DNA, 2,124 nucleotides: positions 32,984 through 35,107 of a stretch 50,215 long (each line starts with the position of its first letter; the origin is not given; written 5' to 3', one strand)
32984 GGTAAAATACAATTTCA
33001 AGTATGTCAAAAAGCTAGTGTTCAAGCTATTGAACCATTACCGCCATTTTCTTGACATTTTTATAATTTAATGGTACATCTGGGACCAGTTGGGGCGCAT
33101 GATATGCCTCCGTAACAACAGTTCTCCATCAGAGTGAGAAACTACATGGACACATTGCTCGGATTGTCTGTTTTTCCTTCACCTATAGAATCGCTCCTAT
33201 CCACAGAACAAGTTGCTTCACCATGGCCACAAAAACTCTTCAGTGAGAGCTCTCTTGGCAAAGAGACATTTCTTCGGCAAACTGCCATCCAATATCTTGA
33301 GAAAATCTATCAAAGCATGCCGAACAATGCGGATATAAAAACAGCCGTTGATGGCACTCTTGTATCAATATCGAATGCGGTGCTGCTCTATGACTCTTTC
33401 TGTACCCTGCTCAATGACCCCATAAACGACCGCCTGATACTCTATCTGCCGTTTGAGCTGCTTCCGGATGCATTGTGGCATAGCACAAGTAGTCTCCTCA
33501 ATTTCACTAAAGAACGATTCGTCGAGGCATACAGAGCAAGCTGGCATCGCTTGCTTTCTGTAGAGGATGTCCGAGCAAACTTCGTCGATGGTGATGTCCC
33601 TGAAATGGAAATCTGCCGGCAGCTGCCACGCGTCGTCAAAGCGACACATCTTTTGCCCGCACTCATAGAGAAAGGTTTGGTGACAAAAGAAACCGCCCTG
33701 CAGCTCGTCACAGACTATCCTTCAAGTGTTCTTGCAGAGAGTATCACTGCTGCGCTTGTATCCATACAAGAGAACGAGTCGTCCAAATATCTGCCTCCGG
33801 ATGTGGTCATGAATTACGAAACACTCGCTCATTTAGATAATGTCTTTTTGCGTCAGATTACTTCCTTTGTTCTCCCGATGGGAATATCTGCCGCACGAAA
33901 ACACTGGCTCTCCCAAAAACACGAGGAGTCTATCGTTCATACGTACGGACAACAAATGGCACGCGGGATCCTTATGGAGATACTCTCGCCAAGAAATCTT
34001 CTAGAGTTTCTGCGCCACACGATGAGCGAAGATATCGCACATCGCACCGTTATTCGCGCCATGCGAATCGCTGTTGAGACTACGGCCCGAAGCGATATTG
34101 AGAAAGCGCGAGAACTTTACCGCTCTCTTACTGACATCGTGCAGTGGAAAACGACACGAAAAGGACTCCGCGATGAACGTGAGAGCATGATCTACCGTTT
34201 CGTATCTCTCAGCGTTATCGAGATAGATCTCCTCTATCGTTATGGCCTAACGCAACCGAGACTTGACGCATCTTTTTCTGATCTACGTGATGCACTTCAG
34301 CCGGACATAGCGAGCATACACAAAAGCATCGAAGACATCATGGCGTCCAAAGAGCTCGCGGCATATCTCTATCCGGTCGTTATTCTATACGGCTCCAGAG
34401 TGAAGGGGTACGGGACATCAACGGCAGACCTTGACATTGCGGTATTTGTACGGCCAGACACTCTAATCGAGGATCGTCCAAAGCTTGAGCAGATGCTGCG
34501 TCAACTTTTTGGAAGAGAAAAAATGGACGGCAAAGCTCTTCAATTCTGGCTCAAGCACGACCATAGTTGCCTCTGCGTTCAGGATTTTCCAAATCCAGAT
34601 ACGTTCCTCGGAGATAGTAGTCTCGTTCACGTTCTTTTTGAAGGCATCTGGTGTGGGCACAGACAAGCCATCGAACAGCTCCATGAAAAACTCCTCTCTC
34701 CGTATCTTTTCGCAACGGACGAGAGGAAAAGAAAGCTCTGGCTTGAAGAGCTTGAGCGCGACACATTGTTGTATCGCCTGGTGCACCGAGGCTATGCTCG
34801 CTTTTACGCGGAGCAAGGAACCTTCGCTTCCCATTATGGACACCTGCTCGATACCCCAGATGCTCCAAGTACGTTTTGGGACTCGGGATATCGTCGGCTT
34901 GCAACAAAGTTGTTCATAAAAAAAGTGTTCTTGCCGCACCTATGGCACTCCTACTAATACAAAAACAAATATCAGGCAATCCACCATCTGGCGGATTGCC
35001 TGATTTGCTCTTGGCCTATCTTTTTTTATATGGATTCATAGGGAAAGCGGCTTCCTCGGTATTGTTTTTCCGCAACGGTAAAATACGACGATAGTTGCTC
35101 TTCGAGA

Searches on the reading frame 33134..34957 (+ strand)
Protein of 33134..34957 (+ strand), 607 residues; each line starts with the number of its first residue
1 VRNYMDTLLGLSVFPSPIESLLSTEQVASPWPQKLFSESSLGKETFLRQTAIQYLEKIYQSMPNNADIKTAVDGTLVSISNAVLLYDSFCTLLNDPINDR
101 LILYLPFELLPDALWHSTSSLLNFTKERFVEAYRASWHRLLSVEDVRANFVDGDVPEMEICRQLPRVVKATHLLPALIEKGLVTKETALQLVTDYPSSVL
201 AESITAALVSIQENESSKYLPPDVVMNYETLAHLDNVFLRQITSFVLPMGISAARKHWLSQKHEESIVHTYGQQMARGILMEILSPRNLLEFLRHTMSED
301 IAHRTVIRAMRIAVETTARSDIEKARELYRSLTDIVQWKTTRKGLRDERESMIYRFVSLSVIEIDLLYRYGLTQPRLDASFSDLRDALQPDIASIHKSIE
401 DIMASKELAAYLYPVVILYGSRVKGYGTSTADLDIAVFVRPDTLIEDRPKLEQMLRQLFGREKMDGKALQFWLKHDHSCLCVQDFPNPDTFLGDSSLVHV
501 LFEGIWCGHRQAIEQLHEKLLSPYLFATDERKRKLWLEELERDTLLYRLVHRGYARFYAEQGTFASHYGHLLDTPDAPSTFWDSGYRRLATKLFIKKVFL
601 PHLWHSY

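Call 3: search_protein_families(library=pfam, proteins=[window:33134-34957:+], max_evalue=0.1)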
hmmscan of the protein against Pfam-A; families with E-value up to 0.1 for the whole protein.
window:33134-34957:+ (607 aa): 3 families
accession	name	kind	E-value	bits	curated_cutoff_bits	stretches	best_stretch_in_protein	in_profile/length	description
PF18765.7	Polbeta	-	7.8e-05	23.2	26.9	1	415-460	15-60/93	Polymerase beta, Nucleotidyltransferase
PF01909.29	NTP_transf_2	-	0.0015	19.3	21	1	416-444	17-45/93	Nucleotidyltransferase domain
PF22600.2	MTPAP-like_central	-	0.018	15.6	27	1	412-454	41-80/139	Poly(A) RNA polymerase, mitochondrial-like, central palm domain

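Call 4: search_protein_families(library=ncbifam, proteins=[window:33134-34957:+], max_evalue=1)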
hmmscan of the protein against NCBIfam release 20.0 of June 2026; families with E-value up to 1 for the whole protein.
window:33134-34957:+ (607 aa): 4 families
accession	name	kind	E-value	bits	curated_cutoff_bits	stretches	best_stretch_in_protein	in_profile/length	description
NF047752.1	MntA_antitoxin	equivalog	6e-07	29.3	60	1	415-465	9-58/106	type VII toxin-antitoxin system MntA family adenylyltransferase antitoxin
NF047615.1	LIC13259_LIC11441_fam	subfamily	0.017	15.6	100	1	262-337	25-102/144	LIC13259/LIC11441 family protein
TIGR02242.1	tail_TIGR02242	domain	0.073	13.1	51.85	1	311-347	58-94/131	phage tail protein domain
NF012212.1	ANT_9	subfamily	0.13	11.5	340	0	394-460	8-68/249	aminoglycoside nucleotidyltransferase ANT(9)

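Call 5: search_protein_families(library=padloc, proteins=[window:33134-34957:+], max_evalue=1)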
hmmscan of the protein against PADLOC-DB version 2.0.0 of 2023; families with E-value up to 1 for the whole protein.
window:33134-34957:+ (607 aa): 6 families
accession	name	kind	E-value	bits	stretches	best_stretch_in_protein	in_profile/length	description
PDLC04907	PDC-S09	-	0.0016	16.5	1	410-441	24-55/114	-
PDLC04904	PDC-S09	-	0.0033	15.6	1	411-462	23-74/104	-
PDLC03288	MTase_II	-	0.012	13.6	1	220-292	50-122/169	Type II methyltransferase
PDLC04906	PDC-S09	-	0.016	13.6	1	410-462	21-74/98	-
PDLC04902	PDC-S09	-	0.018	13.4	1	416-462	24-71/97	-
PDLC04903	PDC-S09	-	0.027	12.8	1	416-442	29-55/108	-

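Call 10: find_homologous_proteins(query=window:33134-34957:+)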
Query window:33134-34957:+ (607 aa): 227 proteins with E <= 0.001 among 8000 candidates; the best 120 are listed.
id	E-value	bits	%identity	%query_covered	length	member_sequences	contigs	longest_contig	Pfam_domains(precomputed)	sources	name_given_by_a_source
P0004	0.0e+0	1359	100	99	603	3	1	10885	-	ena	-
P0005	7.0e-142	492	43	98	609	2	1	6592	-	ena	-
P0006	1.2e-138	481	42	98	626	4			-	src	-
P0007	7.9e-126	439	41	97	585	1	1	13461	PF18765.8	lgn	-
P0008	1.0e-125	439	41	98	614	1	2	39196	PF18765.8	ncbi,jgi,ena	-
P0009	1.7e-124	435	41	98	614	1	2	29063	PF18765.8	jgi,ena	-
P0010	1.6e-117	412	40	98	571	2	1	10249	PF18765.8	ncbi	-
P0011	2.9e-115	404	40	97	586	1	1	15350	PF18765.8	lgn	-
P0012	2.7e-112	394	39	97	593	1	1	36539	-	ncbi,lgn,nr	ncbi:MAG: nucleotidyltransferase domain-containing protein [Candidatus Sungbacteria bacterium]|nr:nu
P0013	7.5e-111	390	38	93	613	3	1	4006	-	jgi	-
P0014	3.8e-110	387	36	98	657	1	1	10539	-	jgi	jgi:hypothetical protein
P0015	4.5e-110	387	36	97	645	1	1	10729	PF18765.8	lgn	-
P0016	6.3e-110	387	37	97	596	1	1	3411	PF18765.8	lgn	-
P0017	2.1e-107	378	36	98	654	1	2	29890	-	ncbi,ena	-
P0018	7.4e-106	373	35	97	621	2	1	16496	-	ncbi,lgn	-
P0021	4.9e-103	364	34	97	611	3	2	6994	PF18765.8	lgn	-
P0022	5.1e-103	364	35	97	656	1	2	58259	PF18765.8,PF01909.30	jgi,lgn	jgi:predicted nucleotidyltransferase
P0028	1.8e-100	355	34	98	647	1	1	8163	PF18765.8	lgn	-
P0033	2.8e-99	351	33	97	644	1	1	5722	PF18765.8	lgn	-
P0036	4.0e-99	351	33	99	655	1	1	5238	PF18765.8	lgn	-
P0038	2.1e-98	349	47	38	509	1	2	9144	PF18765.8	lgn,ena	-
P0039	2.5e-98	348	34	98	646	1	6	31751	PF18765.8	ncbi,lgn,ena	ncbi:MAG: hypothetical protein AAB781_01805 [Patescibacteria group bacterium]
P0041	1.2e-97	346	33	97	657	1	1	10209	PF01909.30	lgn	-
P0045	2.9e-97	345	33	98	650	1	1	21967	PF01909.30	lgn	-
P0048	4.9e-97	344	46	37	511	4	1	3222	PF18765.8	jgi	-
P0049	3.2e-96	341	35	97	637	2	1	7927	PF18765.8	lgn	-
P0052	6.8e-96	340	34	97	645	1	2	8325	PF18765.8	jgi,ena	-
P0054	7.7e-96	340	34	97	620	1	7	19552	PF18765.8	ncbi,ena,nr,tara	ncbi:hypothetical protein CL633_04070 [bacterium]|nr:hypothetical protein [bacterium]|tara:strand:+ 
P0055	1.4e-95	339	31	99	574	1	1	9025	PF01909.30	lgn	-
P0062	3.1e-94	335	35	99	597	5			PF18765.8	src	-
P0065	1.7e-93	332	33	97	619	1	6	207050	PF18765.8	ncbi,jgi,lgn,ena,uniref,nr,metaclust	ncbi:hypothetical protein A2531_02790 [Candidatus Falkowbacteria bacterium RIFOXYD2_FULL_34_120]|uni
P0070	8.0e-93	330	33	96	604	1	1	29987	PF18765.8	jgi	jgi:predicted nucleotidyltransferase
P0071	8.5e-93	330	33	97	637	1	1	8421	PF18765.8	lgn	-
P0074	1.4e-92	329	31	99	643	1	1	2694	PF18765.8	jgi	-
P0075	2.1e-92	329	33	97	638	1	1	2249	PF18765.8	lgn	-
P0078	8.2e-92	327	34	97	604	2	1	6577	PF18765.8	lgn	-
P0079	8.2e-92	327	34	97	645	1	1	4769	PF18765.8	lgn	-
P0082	4.9e-91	324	32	97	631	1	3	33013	PF18765.8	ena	-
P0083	4.9e-91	324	33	97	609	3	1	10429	PF18765.8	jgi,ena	-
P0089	7.5e-90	320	32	97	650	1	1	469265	PF18765.8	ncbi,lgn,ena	-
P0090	8.7e-90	320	32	98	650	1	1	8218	PF18765.8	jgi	jgi:predicted nucleotidyltransferase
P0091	9.4e-90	320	32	97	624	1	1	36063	PF18765.8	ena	-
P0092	1.1e-89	320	32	98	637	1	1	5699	PF18765.8,PF01909.30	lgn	-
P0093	1.2e-89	320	31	98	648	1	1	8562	PF18765.8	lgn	-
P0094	2.7e-89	318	37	83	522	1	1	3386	PF18765.8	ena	-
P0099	3.0e-88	315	33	96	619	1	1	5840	PF18765.8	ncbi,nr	ncbi:MAG: nucleotidyltransferase domain-containing protein [Candidatus Uhrbacteria bacterium]|nr:nuc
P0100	4.1e-88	315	33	97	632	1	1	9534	PF18765.8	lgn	-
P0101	4.3e-88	315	34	98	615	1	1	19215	PF18765.8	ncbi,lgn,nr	ncbi:nucleotidyltransferase domain-containing protein [Candidatus Uhrbacteria bacterium]|nr:nucleoti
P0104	1.3e-87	313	43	38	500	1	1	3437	PF18765.8,PF01909.30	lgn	-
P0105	2.3e-87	312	47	38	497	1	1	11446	PF18765.8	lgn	-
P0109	3.0e-86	308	33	87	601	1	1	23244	PF18765.8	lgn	-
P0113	3.4e-85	305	33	97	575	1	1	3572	PF18765.8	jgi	jgi:hypothetical protein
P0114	4.1e-85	305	31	98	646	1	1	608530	PF18765.8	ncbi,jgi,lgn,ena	ncbi:MAG: nucleotidyltransferase domain-containing protein [Patescibacteria group bacterium]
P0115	5.4e-85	304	44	38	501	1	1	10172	PF18765.8,PF01909.30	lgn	-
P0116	1.2e-84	303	32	97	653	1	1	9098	PF18765.8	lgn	-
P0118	9.9e-84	300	32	97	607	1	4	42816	PF18765.8,PF01909.30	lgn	-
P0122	3.2e-83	298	33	98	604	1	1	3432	PF18765.8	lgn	-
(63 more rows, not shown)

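Call 17: find_encoding_contigs(protein=P0008, flank=8000, max_places=3)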
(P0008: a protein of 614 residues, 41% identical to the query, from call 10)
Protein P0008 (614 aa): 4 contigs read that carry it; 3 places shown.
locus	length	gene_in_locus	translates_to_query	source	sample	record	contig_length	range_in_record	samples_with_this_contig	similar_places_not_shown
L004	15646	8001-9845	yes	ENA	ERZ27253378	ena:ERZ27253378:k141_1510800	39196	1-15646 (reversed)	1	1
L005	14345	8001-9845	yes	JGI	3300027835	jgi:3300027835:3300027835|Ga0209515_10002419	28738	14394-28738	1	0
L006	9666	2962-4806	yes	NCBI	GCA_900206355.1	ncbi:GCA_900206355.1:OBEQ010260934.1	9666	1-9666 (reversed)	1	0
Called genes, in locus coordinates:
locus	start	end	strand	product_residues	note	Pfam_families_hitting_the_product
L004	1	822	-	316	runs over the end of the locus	PF13310:Virulence_RhuM, PF02661:Fic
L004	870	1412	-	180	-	PF01765:RRF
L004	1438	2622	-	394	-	PF14870:PSII_BNR (faint), PF25852:DUF6242_C (faint), PF02012:BNR (faint), PF15902:Sortilin-Vps10 (weak)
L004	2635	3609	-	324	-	PF13177:DNA_pol3_delta2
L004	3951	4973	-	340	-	PF00022:Actin, PF06723:MreB_Mbl, PF00012:HSP70, PF14450:FtsA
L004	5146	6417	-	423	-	PF00275:EPSP_synthase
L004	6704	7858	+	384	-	-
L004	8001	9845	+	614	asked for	PF18765:Polbeta (weak)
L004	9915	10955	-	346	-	-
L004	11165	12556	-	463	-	PF00709:Adenylsucc_synt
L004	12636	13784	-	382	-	-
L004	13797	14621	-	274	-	-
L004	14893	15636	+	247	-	PF00665:rve, PF13683:rve_3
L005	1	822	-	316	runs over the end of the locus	PF13310:Virulence_RhuM, PF02661:Fic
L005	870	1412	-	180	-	PF01765:RRF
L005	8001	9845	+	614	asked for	PF18765:Polbeta (weak)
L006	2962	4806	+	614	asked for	PF18765:Polbeta (weak)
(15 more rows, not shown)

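Call 18: find_encoding_contigs(protein=P0005, flank=8000, max_places=3)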
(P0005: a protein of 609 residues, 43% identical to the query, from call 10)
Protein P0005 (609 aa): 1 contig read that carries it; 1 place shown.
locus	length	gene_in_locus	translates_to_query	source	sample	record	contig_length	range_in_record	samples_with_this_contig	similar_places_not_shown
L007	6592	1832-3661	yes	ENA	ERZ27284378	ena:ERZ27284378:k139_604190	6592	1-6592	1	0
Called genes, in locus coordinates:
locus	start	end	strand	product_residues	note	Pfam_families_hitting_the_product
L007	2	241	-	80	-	?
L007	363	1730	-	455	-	PF00753:Lactamase_B, PF23023:Anti-Pycsar_Apyc1 (weak), PF12706:Lactamase_B_2 (weak), PF16661:Lactamase_B_6, PF10996:Beta-Casp, PF07521:RMMBL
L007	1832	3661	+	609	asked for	-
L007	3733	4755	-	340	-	-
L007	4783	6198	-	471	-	PF00709:Adenylsucc_synt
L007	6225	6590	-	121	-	?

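Call 19: find_encoding_contigs(protein=P0012, flank=8000, max_places=3)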
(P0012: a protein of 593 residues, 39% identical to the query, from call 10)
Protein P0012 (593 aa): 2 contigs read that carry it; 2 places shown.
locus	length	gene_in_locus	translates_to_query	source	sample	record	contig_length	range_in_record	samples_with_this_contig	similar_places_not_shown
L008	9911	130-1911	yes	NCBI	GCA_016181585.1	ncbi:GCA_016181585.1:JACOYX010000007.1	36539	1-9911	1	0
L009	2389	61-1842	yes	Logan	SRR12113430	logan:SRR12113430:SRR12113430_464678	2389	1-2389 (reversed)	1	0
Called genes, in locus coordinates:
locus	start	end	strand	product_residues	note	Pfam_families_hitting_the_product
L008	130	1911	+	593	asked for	-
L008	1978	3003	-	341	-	-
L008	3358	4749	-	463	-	PF00709:Adenylsucc_synt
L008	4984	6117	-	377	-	-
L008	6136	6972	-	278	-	-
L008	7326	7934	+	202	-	-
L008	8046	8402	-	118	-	PF02152:FolB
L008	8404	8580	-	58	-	-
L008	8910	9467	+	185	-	PF18923:DUF5673 (weak)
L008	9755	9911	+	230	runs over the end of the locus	-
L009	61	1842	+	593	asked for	-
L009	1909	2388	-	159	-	?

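Call 25: find_related_loci(query=A2, collection=genome_contigs, flank=10000)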
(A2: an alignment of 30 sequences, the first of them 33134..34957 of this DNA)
Query A2 (607 aa) in genome_contigs; peptide patterns used: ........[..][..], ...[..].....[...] (x = any residue, [..] = any of these).
101 stretches matched a pattern; 91 encode a relative of the query (tblastn E <= 1e-3); the best 80 are kept; 75 distinct loci.
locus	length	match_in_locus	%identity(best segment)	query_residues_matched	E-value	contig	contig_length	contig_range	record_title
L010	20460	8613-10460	42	3-603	3e-146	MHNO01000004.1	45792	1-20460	MAG: Candidatus Ryanbacteria bacterium RIFCSPHIGHO2_02_FULL_45_17b rifcsphigho2_02_scaffold_1866, whole genome shotgun s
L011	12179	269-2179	35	11-603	2e-121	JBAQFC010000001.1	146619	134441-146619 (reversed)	MAG: Minisyncoccia bacterium isolate MFD12003_ilm_asm_bin59 k127_127655, whole genome shotgun sequence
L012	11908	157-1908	39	15-603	4e-116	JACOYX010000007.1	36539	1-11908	MAG: Candidatus Sungiibacteriota bacterium isolate NC_groundwater_190_Ag_S-0.1um_45_12 S4_GD2017_2_S1_scaffold_1889, who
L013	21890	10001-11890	36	11-603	1e-113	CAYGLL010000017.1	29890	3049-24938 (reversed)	MAG TPA_asm: uncultured Candidatus Saccharibacteria bacterium isolate ERP113451_co5_314 genome assembly, contig: NODE_78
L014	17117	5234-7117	34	11-603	1e-106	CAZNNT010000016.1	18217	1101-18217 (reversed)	MAG TPA_asm: uncultured Candidatus Saccharibacteria bacterium isolate SRP090828_co3_7 genome assembly, contig: NODE_501_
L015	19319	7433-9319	34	11-603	3e-105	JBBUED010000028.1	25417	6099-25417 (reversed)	MAG: Patescibacteria group bacterium isolate H52-bin132_1 H52_bin132_1_000000000028, whole genome shotgun sequence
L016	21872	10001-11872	34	13-603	2e-104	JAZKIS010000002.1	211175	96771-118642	MAG: Patescibacteria group bacterium isolate ADI_DC_SW_02_SPN_11032020-bin059 DCSW02SPN_B059_0_000000000002, whole genom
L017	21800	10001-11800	36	13-603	1e-103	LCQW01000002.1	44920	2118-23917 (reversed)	MAG: Candidatus Kaiserbacteria bacterium GW2011_GWA2_52_12 UY67_C0002, whole genome shotgun sequence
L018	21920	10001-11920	33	5-603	3e-102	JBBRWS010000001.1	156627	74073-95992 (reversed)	MAG: Candidatus Paceibacteria bacterium isolate La4_metabat2.065 La4_metabat2.065_K_3194070_L_156627_cov_52.0104, whole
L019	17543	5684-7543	32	15-603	7e-102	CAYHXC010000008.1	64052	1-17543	MAG TPA_asm: uncultured Candidatus Saccharibacteria bacterium isolate ERP119705_co17_57 genome assembly, contig: NODE_35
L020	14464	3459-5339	34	11-603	2e-100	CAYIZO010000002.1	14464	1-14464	MAG TPA_asm: uncultured Candidatus Saccharibacteria bacterium isolate ERP119705_co9_298 genome assembly, contig: NODE_50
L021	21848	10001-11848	32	12-603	1e-100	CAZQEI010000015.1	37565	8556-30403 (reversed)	MAG TPA_asm: uncultured Gammaproteobacteria bacterium isolate SRP272421_co2_478 genome assembly, contig: NODE_2193_lengt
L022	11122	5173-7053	33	13-603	2e-100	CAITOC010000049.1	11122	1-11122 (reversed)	MAG: Candidatus Moranbacteria bacterium isolate MJ130702B_bin-413 genome assembly, contig: bin-413:49/88, whole genome s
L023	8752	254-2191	33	1-603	4e-98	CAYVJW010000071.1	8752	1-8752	MAG TPA_asm: uncultured Candidatus Peribacteria bacterium isolate binchicken_co65_50 genome assembly, contig: NODE_30410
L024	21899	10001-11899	32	13-603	2e-97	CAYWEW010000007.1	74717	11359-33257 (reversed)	MAG TPA_asm: uncultured Candidatus Saccharibacteria bacterium isolate SRP219642_co7_139 genome assembly, contig: NODE_42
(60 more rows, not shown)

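Call 29: search_protein_families(library=pfam, proteins=[L004:9915-10955:-, L004:12636-13784:-, L004:13797-14621:-, L008:1978-3003:-, L008:4984-6117:-, L008:6136-6972:-], max_evalue=0.1)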
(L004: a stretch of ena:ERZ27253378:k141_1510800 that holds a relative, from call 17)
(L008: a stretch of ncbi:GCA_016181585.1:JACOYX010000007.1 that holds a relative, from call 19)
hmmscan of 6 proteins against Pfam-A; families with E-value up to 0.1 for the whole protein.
L004:9915-10955:- (346 aa): 0 families

L004:12636-13784:- (382 aa): 0 families

L004:13797-14621:- (274 aa): 1 family
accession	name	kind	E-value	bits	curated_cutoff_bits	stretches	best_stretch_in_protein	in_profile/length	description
PF00069.31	Pkinase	-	0.0045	16.9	31.7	1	80-209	50-169/263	Protein kinase domain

L008:1978-3003:- (341 aa): 0 families

L008:4984-6117:- (377 aa): 0 families

L008:6136-6972:- (278 aa): 1 family
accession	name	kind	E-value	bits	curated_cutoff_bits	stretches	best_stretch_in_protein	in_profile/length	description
PF00069.31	Pkinase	-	0.00076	19.4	31.7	1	85-189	54-147/263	Protein kinase domain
